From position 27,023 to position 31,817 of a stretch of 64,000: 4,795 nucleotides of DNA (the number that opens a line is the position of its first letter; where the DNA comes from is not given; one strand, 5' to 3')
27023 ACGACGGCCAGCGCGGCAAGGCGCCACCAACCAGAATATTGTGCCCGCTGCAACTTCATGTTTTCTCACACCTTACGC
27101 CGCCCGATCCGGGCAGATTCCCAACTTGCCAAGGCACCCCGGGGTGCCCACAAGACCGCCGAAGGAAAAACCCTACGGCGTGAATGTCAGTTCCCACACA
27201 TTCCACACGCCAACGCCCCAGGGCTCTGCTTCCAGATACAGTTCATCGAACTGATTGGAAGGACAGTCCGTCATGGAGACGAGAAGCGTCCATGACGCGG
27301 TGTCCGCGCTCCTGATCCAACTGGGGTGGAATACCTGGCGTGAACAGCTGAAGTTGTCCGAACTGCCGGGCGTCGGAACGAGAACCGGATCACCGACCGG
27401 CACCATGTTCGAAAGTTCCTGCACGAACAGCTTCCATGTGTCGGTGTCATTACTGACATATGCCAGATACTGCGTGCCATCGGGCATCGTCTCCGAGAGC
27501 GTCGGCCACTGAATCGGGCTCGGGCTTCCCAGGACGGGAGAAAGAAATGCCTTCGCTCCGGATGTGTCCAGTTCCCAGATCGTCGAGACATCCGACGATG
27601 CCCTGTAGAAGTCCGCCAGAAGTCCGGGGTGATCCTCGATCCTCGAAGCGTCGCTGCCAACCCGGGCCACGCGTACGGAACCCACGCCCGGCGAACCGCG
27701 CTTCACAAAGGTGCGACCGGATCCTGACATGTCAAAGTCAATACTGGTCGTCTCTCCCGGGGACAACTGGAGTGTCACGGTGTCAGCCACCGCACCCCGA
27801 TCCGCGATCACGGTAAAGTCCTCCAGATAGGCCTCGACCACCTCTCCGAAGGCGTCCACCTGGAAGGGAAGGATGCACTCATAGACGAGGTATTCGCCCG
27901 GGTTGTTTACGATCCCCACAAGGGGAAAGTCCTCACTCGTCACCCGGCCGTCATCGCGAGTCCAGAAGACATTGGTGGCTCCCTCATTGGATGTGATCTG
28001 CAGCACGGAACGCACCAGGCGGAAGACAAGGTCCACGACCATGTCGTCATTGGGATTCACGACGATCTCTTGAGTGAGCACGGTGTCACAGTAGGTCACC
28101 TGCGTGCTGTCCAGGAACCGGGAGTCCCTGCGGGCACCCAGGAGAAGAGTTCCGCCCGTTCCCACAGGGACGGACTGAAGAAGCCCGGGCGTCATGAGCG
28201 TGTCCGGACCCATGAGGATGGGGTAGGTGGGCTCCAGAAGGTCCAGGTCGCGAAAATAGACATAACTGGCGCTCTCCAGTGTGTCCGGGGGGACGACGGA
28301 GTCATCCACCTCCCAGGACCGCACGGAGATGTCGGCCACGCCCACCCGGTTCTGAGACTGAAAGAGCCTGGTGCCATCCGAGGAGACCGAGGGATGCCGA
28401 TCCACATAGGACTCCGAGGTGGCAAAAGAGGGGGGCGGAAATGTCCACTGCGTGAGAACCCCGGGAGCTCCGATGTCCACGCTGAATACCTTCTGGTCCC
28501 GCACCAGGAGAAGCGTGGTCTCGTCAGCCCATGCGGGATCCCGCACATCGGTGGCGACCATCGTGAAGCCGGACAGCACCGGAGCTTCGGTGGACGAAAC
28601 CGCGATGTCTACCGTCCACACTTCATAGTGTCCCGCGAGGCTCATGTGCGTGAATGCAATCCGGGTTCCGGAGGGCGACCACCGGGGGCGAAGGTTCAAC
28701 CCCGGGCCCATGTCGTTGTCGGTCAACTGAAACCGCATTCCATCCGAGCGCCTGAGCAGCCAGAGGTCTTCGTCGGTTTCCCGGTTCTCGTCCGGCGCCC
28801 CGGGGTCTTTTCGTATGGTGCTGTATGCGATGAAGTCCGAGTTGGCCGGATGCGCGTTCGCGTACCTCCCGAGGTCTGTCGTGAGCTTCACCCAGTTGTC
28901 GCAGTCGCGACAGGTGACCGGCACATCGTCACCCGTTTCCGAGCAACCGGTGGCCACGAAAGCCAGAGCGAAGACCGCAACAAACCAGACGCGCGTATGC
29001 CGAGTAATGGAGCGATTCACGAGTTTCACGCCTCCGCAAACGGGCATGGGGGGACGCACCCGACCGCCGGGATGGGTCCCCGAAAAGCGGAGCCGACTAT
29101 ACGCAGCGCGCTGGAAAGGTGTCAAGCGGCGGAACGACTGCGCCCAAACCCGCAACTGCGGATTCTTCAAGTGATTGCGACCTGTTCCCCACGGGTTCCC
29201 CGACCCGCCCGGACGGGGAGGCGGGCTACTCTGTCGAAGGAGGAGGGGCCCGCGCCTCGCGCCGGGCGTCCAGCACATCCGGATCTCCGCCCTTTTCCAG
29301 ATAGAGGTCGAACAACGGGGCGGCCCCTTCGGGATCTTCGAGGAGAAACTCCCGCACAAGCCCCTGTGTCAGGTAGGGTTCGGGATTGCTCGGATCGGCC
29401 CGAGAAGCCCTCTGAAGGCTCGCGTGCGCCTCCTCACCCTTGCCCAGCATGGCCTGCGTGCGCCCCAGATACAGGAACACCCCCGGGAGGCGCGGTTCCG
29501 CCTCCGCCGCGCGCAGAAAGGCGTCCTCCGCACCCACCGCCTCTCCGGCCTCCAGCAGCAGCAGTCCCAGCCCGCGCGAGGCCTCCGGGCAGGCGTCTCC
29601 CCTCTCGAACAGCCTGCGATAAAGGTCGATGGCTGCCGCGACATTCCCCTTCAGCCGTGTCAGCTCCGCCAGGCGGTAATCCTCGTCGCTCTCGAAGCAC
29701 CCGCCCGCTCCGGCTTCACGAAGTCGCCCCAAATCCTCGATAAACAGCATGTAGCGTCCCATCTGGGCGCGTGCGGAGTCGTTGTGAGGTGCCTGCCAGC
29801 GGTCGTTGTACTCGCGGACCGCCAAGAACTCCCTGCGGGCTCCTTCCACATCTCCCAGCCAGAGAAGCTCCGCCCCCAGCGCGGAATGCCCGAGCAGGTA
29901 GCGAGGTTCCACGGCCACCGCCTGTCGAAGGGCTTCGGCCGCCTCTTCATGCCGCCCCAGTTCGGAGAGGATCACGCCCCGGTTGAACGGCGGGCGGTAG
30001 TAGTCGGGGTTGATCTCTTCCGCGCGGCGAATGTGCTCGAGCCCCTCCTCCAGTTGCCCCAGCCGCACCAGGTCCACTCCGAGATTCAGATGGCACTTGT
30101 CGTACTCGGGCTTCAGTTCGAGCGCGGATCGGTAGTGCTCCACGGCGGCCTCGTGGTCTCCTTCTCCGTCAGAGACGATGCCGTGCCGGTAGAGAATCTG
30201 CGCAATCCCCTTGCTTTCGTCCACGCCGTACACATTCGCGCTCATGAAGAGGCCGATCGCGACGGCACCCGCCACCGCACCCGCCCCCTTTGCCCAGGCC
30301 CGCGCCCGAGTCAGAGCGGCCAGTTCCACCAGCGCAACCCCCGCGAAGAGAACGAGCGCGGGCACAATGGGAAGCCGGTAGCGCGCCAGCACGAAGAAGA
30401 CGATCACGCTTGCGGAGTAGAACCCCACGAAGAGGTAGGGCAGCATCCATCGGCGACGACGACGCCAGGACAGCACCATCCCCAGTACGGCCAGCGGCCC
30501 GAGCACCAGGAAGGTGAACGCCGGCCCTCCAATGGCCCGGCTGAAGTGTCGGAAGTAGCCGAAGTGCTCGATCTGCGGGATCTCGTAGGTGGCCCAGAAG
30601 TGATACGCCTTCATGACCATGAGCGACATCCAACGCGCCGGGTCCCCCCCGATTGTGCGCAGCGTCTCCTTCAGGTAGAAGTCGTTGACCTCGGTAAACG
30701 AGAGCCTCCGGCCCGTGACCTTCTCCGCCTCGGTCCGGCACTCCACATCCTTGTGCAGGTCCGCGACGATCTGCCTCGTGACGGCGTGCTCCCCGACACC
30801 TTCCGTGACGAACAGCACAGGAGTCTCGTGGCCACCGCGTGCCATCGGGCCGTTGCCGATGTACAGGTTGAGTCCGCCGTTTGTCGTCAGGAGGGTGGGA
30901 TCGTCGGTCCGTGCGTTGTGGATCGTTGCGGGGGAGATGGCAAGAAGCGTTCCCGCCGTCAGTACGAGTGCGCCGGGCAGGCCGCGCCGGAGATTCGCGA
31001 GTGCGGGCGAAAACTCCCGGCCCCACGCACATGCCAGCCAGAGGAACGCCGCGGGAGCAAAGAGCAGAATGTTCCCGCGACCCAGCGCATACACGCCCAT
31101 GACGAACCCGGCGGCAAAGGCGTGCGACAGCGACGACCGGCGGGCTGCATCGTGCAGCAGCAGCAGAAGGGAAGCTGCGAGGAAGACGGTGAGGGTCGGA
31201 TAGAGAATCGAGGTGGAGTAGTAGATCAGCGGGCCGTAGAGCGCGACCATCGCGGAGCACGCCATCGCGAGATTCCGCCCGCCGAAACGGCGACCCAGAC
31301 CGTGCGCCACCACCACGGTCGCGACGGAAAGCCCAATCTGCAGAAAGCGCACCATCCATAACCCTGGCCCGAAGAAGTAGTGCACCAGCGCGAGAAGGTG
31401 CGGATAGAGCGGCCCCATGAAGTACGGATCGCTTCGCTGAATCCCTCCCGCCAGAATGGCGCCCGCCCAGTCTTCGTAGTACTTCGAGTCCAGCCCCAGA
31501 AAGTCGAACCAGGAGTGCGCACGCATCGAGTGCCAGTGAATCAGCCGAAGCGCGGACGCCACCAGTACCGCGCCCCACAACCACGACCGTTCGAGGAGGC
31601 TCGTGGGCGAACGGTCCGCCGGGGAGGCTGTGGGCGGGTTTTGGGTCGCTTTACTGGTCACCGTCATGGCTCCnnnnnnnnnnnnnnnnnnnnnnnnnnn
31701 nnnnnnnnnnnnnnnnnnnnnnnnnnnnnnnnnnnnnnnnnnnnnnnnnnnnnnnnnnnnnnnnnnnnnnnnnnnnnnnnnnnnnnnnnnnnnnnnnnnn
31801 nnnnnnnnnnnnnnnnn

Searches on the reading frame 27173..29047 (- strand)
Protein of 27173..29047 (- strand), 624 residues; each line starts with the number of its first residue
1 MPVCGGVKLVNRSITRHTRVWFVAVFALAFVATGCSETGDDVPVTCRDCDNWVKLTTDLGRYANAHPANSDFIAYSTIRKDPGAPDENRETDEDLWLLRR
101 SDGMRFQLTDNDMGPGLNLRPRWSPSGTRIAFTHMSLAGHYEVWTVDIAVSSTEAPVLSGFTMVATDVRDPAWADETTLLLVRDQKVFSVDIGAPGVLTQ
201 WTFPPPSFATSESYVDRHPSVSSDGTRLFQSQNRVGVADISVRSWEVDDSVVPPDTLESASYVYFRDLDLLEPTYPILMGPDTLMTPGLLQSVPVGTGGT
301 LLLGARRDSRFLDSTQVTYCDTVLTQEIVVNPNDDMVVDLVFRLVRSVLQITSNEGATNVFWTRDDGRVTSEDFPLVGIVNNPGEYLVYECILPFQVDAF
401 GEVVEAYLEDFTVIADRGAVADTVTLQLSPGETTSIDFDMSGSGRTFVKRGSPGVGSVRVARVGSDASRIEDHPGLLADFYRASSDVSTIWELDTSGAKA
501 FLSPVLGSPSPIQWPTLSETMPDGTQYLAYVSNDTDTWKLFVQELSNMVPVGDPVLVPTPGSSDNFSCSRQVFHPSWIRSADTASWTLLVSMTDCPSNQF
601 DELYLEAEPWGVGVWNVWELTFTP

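Call 9: search_protein_families(library=pfam, proteins=[window:27173-29047:-], max_evalue=0.001)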
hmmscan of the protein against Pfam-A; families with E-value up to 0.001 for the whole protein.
window:27173-29047:- (624 aa): 1 family
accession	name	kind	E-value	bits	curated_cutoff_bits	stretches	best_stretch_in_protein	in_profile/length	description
PF07676.18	PD40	-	6.6e-05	23.2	20.9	0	115-133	8-26/38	WD40-like Beta Propeller Repeat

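Call 72: search_protein_families(library=pfam, proteins=[window:27173-29047:-], max_evalue=1)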
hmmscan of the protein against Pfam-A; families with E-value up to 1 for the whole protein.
window:27173-29047:- (624 aa): 1 family
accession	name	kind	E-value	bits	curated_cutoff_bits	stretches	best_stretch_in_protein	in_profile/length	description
PF07676.18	PD40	-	6.6e-05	23.2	20.9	1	115-133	8-26/38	WD40-like Beta Propeller Repeat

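Call 76: search_protein_families(library=ncbifam, proteins=[window:27173-29047:-], max_evalue=0.1)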
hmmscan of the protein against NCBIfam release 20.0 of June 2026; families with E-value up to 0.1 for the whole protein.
window:27173-29047:- (624 aa): 4 families
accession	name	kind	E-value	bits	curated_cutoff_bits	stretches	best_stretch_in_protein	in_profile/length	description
NF033523.0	lasso_peptidase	equivalog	4.7e-05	22.3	400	1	94-183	68-149/638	Atxe2 family lasso peptide isopeptidase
TIGR02800.1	propeller_TolB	equivalog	0.00031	19.8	343.15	1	115-153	278-313/418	Tol-Pal system beta propeller repeat protein TolB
NF053518.1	DipepPtdsDpp5Prph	equivalog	0.005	15.4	900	1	68-142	204-273/655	dipeptidyl-peptidase Dpp5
NF002183.0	PRK01029.1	equivalog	0.026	13.6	405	0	121-179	332-384/429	Tol-Pal system protein TolB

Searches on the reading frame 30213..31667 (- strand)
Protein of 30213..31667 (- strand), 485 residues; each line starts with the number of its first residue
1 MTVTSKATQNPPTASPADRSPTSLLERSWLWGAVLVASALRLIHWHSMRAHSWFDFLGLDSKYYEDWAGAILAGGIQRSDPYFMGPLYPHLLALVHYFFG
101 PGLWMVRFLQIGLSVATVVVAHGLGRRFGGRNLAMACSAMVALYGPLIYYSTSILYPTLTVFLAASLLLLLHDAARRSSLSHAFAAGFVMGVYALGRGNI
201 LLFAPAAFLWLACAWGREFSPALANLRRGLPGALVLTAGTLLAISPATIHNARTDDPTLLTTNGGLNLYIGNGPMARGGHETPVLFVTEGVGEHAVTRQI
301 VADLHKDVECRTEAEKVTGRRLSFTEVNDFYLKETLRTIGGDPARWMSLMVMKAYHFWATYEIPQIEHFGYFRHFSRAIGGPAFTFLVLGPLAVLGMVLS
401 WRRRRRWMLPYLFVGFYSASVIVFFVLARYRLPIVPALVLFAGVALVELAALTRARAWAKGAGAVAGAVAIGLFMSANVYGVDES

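Call 36: search_protein_families(library=pfam, proteins=[window:30225-31667:-], max_evalue=10)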
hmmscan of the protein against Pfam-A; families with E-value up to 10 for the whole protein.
window:30225-31667:- (481 aa): 1 family
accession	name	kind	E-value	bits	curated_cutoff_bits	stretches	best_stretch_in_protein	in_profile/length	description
PF13231.12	PMT_2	-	1.7e-07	32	26.1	1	86-219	4-138/160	Dolichyl-phosphate-mannose-protein mannosyltransferase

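Call 47: search_solved_structures(query=window:30225-31667:-, max_evalue=10)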
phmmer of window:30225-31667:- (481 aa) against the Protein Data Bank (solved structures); distinct sequences matched with E-value up to 10: 1.
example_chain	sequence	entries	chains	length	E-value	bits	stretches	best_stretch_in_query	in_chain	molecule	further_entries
1i1n_A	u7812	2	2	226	0.61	12.4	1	247-298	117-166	PROTEIN-L-ISOASPARTATE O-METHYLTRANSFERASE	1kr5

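Call 95: find_homologous_proteins(query=window:30213-31667:-)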
Query window:30213-31667:- (485 aa): 101 proteins with E <= 0.001 among 8000 candidates.
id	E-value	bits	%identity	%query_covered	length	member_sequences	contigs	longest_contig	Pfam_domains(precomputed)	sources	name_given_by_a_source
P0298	0.0e+0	1088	100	100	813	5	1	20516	PF13431.13,PF13414.13,PF13428.13,PF14559.13,PF24575.2,PF00515.35,PF13424.13,PF21033.5,PF13432.13,PF13181.13,PF07719.24,PF13174.13,PF13231.13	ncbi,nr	ncbi:MAG: hypothetical protein CME07_02620 [Gemmatimonadetes bacterium]|nr:hypothetical protein [Gem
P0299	2.3e-179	616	63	91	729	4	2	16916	PF13431.13,PF13414.13,PF13176.13,PF13428.13,PF13374.13,PF07721.21,PF14559.13,PF24575.2,PF00515.35,PF13424.13,PF13432.13,PF13181.13,PF07719.24,PF13174.13,PF13231.13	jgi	jgi:tetratricopeptide (TPR) repeat protein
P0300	2.8e-179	615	61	98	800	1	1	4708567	PF13431.13,PF23914.2,PF13414.13,PF13176.13,PF13428.13,PF13374.13,PF14559.13,PF24575.2,PF00515.35,PF13424.13,PF21033.5,PF13432.13,PF13181.13,PF07719.24,PF13174.13,PF13231.13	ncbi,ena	-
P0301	1.4e-175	603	61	91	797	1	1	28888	PF14559.13,PF24575.2,PF13431.13,PF13414.13,PF00515.35,PF13424.13,PF13432.13,PF13428.13,PF13181.13,PF07719.24,PF13231.13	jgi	-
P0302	7.5e-175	601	61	96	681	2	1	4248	PF14559.13,PF24575.2,PF13431.13,PF13414.13,PF00515.35,PF13424.13,PF13432.13,PF13428.13,PF07719.24,PF13174.13,PF13231.13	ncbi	ncbi:MAG: tetratricopeptide repeat protein, partial [bacterium]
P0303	1.1e-173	597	61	95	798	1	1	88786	PF13431.13,PF23914.2,PF13414.13,PF13428.13,PF14559.13,PF00515.35,PF13424.13,PF21033.5,PF13432.13,PF13181.13,PF07719.24,PF13231.13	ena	-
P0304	1.5e-173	597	61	95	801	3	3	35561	PF14559.13,PF24575.2,PF13414.13,PF00515.35,PF13424.13,PF13176.13,PF13432.13,PF13428.13,PF13181.13,PF07719.24,PF13231.13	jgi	jgi:tetratricopeptide (TPR) repeat protein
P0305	1.9e-172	593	60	96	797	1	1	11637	PF13431.13,PF13414.13,PF13428.13,PF14559.13,PF24575.2,PF00515.35,PF13424.13,PF13432.13,PF13181.13,PF07719.24,PF13174.13,PF13231.13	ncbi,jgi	jgi:tetratricopeptide (TPR) repeat protein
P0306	4.6e-172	592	60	96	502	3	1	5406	PF13231.13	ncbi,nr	ncbi:MAG TPA: glycosyltransferase family 39 protein [bacterium]|nr:glycosyltransferase family 39 pro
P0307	1.2e-171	590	62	91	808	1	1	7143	PF14559.13,PF24575.2,PF13431.13,PF13414.13,PF00515.35,PF13424.13,PF13432.13,PF13428.13,PF13181.13,PF07719.24,PF13231.13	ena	-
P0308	2.4e-170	586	60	97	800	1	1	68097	PF13431.13,PF23914.2,PF13414.13,PF13428.13,PF14559.13,PF24575.2,PF00515.35,PF13424.13,PF13432.13,PF13181.13,PF07719.24,PF13231.13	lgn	-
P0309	1.3e-169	584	60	96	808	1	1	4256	PF13431.13,PF09976.16,PF23914.2,PF13414.13,PF13176.13,PF13428.13,PF14559.13,PF24575.2,PF00515.35,PF13424.13,PF21033.5,PF13432.13,PF13181.13,PF14561.13,PF07719.24,PF13174.13,PF13231.13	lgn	-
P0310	4.9e-169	582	58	100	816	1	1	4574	PF14559.13,PF24575.2,PF13431.13,PF23914.2,PF13414.13,PF00515.35,PF13432.13,PF13428.13,PF07719.24,PF13231.13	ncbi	-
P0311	1.3e-167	577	57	98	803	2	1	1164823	PF13431.13,PF23914.2,PF13414.13,PF13176.13,PF13428.13,PF14559.13,PF24575.2,PF00515.35,PF13424.13,PF13432.13,PF13181.13,PF07719.24,PF13174.13,PF13231.13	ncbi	ncbi:MAG: tetratricopeptide repeat protein [bacterium]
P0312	1.5e-166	573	59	95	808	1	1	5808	PF13431.13,PF09976.16,PF23914.2,PF13414.13,PF13428.13,PF13374.13,PF07721.21,PF14559.13,PF24575.2,PF00515.35,PF13424.13,PF13432.13,PF13181.13,PF14561.13,PF07719.24,PF13174.13,PF13231.13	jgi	jgi:tetratricopeptide (TPR) repeat protein/4-amino-4-deoxy-L-arabinose transferase-like glycosyltran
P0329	1.1e-153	531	55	97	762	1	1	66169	PF13431.13,PF13414.13,PF13176.13,PF13428.13,PF13374.13,PF14559.13,PF24575.2,PF00515.35,PF13424.13,PF13432.13,PF13181.13,PF07719.24,PF13174.13,PF13231.13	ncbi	-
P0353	4.4e-42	163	33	84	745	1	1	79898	PF09976.16,PF13176.13,PF13428.13,PF07721.21,PF14559.13,PF00515.35,PF13424.13,PF13432.13,PF13181.13,PF07719.24,PF13174.13,PF13231.13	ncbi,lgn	-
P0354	3.9e-41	160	33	94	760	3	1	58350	PF13431.13,PF23914.2,PF13414.13,PF12569.15,PF13428.13,PF14559.13,PF13371.13,PF00515.35,PF13424.13,PF21033.5,PF13432.13,PF13181.13,PF07719.24,PF13174.13,PF13231.13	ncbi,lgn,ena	-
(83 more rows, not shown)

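Call 96: find_encoding_contigs(protein=P0329, flank=10000, max_places=1)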
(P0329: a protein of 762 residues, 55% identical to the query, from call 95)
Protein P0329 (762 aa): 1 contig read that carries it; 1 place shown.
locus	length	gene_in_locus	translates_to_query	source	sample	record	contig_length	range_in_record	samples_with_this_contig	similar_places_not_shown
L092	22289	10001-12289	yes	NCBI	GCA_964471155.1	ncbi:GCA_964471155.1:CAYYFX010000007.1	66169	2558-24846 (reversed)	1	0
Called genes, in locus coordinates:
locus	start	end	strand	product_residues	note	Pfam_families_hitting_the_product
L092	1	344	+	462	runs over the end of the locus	PF01663:Phosphodiest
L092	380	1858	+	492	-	PF12228:DUF3604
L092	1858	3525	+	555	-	PF01663:Phosphodiest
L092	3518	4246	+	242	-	PF00535:Glycos_transf_2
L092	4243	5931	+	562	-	PF13231:PMT_2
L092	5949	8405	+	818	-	-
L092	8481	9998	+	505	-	PF01663:Phosphodiest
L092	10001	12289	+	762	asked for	PF13231:PMT_2, PF24575:TPR_Slam (weak), PF00515:TPR_1 (weak), PF07719:TPR_2 (weak), PF13414:TPR_11, PF14559:TPR_19 (weak), PF13424:TPR_12 (weak), PF13432:TPR_16, +9 more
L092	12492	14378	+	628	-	-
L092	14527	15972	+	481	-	PF00801:PKD (faint)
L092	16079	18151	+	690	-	-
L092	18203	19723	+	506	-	-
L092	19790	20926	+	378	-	PF00180:Iso_dh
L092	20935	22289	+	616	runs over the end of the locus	PF13432:TPR_16, PF07719:TPR_2 (weak)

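Call 97: find_encoding_contigs(protein=P0353, flank=10000, max_places=1)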
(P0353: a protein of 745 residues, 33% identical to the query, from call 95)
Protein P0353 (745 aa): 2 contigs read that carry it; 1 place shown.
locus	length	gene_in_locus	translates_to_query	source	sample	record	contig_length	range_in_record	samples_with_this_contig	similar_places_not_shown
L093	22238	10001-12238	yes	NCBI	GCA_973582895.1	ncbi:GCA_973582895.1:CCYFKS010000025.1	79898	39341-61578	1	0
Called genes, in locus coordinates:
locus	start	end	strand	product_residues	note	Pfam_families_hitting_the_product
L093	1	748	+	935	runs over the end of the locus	PF17900:Peptidase_M1_N, PF01433:Peptidase_M1, PF13646:HEAT_2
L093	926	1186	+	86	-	PF09527:ATPase_gene1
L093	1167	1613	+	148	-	-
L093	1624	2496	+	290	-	PF00119:ATP-synt_A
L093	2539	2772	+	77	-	PF00137:ATP-synt_C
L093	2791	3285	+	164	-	PF00430:ATP-synt_B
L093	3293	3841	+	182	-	PF00213:OSCP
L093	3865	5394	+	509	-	PF02874:ATP-synt_ab_N, PF00006:ATP-synt_ab, PF00306:ATP-synt_ab_C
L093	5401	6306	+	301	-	PF00231:ATP-synt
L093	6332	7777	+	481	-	PF02874:ATP-synt_ab_N, PF00006:ATP-synt_ab, PF22919:ATP-synt_VA_C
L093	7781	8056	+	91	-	PF02823:ATP-synt_DE_N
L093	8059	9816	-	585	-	PF01590:GAF, PF13185:GAF_2, PF13188:PAS_8 (faint), PF00989:PAS, PF13426:PAS_9, PF08447:PAS_3 (weak), PF00512:HisKA, PF02518:HATPase_c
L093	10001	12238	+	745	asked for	PF13231:PMT_2, PF07719:TPR_2 (faint), PF13432:TPR_16 (faint), PF13428:TPR_14 (faint), PF09976:TPR_21 (faint), PF13424:TPR_12 (faint), PF00515:TPR_1 (faint), PF14559:TPR_19 (weak), +4 more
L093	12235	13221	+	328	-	PF02541:Ppx-GppA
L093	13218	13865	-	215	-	PF00849:PseudoU_synth_2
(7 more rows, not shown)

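Call 98: find_encoding_contigs(protein=P0354, flank=10000, max_places=1)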
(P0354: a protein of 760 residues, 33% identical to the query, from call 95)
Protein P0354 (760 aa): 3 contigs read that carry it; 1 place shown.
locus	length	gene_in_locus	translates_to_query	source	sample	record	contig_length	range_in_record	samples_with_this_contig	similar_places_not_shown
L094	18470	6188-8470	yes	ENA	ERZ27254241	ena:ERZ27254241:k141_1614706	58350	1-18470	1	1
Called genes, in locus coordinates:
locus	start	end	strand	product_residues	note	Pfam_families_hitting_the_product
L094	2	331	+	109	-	?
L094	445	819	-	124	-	PF00903:Glyoxalase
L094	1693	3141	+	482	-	PF00324:AA_permease, PF13520:AA_permease_2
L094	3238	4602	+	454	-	PF07394:DUF1501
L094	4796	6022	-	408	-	PF02417:Chromate_transp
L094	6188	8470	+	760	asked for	PF13231:PMT_2, PF13432:TPR_16 (weak), PF00515:TPR_1 (weak), PF07719:TPR_2 (weak), PF13181:TPR_8 (weak), PF23914:TPR_CcmH_CycH (weak), PF13432:TPR_16, PF14559:TPR_19, +8 more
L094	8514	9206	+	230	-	PF00072:Response_reg, PF00486:Trans_reg_C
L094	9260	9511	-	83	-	-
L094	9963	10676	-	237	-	PF02163:Peptidase_M50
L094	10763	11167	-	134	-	PF13279:4HBT_2, PF03061:4HBT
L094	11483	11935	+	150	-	PF19571:ACT_8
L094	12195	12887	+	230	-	-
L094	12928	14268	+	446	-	PF01966:HD, PF19276:HD_assoc_2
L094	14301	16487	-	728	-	PF13089:PP_kinase_N, PF02503:PP_kinase, PF17941:PP_kinase_C_1, PF13091:PLDc_2 (faint), PF13090:PP_kinase_C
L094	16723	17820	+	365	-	PF07596:SBP_bac_10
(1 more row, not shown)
